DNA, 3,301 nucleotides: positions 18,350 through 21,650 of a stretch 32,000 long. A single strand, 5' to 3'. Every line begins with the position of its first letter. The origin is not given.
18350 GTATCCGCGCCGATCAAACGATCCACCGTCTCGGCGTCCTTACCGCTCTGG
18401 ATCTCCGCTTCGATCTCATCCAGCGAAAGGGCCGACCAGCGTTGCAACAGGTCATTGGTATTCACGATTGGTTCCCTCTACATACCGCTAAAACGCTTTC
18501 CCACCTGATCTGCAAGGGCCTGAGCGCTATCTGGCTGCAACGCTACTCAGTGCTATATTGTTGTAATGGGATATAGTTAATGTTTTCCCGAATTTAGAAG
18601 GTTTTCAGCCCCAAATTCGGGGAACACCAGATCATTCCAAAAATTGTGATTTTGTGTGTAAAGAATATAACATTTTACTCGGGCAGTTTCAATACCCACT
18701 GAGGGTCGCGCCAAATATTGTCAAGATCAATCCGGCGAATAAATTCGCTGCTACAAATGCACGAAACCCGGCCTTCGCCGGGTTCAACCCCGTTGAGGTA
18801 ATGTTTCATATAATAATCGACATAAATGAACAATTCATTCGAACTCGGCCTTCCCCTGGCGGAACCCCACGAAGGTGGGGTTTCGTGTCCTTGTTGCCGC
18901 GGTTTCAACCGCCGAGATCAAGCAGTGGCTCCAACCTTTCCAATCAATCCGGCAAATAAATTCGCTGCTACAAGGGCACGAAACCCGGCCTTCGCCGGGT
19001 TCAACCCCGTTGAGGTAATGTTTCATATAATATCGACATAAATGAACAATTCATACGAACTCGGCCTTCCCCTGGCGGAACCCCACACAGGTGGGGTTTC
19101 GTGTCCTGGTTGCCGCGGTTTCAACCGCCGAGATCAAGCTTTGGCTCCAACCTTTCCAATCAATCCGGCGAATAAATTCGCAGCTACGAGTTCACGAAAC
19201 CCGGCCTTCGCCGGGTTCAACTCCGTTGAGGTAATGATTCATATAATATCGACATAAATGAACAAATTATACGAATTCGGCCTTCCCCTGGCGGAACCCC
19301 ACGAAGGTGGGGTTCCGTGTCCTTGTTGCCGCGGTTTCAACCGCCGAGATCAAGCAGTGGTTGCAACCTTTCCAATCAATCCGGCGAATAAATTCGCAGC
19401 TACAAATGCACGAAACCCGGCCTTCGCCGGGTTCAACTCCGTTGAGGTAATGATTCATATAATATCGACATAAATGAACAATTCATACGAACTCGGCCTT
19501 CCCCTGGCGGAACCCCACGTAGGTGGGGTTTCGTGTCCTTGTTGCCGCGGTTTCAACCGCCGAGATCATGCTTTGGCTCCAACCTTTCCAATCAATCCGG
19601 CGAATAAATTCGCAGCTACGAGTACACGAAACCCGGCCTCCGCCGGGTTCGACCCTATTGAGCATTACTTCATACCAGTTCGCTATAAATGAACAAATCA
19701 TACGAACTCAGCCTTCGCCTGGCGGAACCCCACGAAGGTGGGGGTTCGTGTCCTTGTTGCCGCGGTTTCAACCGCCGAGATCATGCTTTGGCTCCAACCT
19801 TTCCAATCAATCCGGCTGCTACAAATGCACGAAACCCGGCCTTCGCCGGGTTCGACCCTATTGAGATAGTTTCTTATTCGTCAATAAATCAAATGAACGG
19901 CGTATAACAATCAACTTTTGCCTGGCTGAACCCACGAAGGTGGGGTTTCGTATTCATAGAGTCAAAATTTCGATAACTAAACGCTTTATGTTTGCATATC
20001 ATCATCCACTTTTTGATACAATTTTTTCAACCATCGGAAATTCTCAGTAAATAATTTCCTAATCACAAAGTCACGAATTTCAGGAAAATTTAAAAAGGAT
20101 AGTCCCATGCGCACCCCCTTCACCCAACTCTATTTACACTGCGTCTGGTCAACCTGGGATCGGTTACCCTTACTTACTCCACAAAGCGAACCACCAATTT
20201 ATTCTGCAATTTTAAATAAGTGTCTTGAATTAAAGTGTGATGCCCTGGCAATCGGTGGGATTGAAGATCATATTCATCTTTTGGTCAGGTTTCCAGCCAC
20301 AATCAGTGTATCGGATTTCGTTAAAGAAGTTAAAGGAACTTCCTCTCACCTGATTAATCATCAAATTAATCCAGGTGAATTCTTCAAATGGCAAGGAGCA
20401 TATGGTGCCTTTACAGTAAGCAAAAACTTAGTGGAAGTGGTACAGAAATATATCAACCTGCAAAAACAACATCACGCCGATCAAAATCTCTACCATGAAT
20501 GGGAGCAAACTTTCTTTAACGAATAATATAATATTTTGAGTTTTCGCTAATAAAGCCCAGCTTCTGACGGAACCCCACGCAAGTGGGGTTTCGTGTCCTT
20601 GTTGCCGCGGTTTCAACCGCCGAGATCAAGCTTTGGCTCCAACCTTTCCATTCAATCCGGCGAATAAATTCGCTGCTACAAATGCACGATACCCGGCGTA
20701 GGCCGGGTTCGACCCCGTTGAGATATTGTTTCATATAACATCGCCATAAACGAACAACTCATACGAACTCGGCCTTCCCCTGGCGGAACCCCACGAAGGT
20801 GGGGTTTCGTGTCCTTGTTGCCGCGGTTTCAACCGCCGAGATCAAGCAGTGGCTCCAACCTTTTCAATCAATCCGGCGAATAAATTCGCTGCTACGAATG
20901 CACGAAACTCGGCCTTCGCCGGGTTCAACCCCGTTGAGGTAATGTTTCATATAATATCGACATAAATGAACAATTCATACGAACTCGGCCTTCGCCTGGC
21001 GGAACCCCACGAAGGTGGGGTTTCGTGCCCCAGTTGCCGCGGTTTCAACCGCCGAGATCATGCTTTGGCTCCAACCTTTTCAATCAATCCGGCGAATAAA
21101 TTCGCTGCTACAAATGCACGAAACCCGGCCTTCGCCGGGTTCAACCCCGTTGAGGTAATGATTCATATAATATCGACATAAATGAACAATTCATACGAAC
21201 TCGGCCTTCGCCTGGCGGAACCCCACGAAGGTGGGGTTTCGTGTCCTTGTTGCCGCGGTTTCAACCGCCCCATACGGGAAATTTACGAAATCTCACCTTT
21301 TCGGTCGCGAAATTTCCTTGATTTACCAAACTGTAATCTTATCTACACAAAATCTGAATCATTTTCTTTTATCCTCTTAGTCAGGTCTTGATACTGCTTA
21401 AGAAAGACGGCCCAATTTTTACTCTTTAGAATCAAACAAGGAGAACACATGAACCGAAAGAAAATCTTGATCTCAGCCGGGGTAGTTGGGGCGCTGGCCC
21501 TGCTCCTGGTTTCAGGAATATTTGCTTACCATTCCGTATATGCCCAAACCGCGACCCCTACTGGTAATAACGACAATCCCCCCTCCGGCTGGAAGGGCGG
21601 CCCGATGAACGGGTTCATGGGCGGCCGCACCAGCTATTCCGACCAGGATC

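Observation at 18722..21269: About nine copies of a 216-bp multi-hairpin unit in a head-to-tail array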

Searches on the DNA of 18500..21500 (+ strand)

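Call 58: search_rna_families(source=window, start=18500, end=21500, threshold=evalue, max_evalue=1)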
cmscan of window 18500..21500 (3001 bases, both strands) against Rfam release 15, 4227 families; matches with E-value up to 1: 2.
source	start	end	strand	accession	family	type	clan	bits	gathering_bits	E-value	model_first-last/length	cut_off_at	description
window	20479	20594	+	RF01400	istR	Gene; antitoxin;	-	27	45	0.012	1-130/130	no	istR Hfq binding RNA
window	20363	20527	-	RF00022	GcvB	Gene;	-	17.2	42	0.98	1-204/204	no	GcvB RNA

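Call 77: search_dna_similar(query=window:20867-21082:+, collection=plasmids, mode=distant, max_rows=10)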
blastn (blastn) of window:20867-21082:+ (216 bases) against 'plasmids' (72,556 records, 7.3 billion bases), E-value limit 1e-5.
No match.

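Call 82: search_dna_similar(query=L101:1925-1975:+, collection=plasmids, mode=distant, max_evalue=0.01, max_rows=10)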
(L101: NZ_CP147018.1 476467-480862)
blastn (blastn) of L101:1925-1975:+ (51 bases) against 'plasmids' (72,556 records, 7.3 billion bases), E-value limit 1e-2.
Records with a match: 1; places in all: 2; records where one place covers at least 80% of the query: 1.
Best place of each record, by identity: >=99% 1.
By first word of the organism name: Bernardetia 1.
By predicted mobility (MOB-suite, as given by PLSDB): non-mobilizable 1.
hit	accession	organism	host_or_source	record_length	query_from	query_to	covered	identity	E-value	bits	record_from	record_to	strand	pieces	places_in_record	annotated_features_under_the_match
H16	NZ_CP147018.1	Bernardetia sp. Wsw4-3y2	Red alga,Red algae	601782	1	51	100%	100.0%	1e-17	93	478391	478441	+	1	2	none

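Call 83: search_dna_similar(query=L100:2453-2525:+, collection=plasmids, mode=distant, max_evalue=0.01, max_rows=10)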
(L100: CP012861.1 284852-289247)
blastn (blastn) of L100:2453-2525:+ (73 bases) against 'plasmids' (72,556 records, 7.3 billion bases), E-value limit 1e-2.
Records with a match: 4; places in all: 16; records where one place covers at least 80% of the query: 4.
Best place of each record, by identity: >=99% 1; 80-90% 2; 60-80% 1.
By first word of the organism name: Persicobacter 4.
By predicted mobility (MOB-suite, as given by PLSDB): non-mobilizable 4.
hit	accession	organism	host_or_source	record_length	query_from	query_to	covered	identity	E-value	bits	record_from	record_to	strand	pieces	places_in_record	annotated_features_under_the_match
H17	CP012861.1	Persicobacter sp. JZB09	cell culture,soil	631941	1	73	100%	100.0%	3e-29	132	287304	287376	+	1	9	record has no annotation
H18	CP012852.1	Persicobacter sp. JZB09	cell culture,soil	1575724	2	73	99%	86.1%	7e-12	75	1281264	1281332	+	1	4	none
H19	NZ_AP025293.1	Persicobacter psychrovividus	-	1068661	1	72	99%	76.4%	3e-3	47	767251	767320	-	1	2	none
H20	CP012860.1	Persicobacter sp. JZB09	cell culture,soil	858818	1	68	93%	80.9%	5e-7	59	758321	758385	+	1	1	record has no annotation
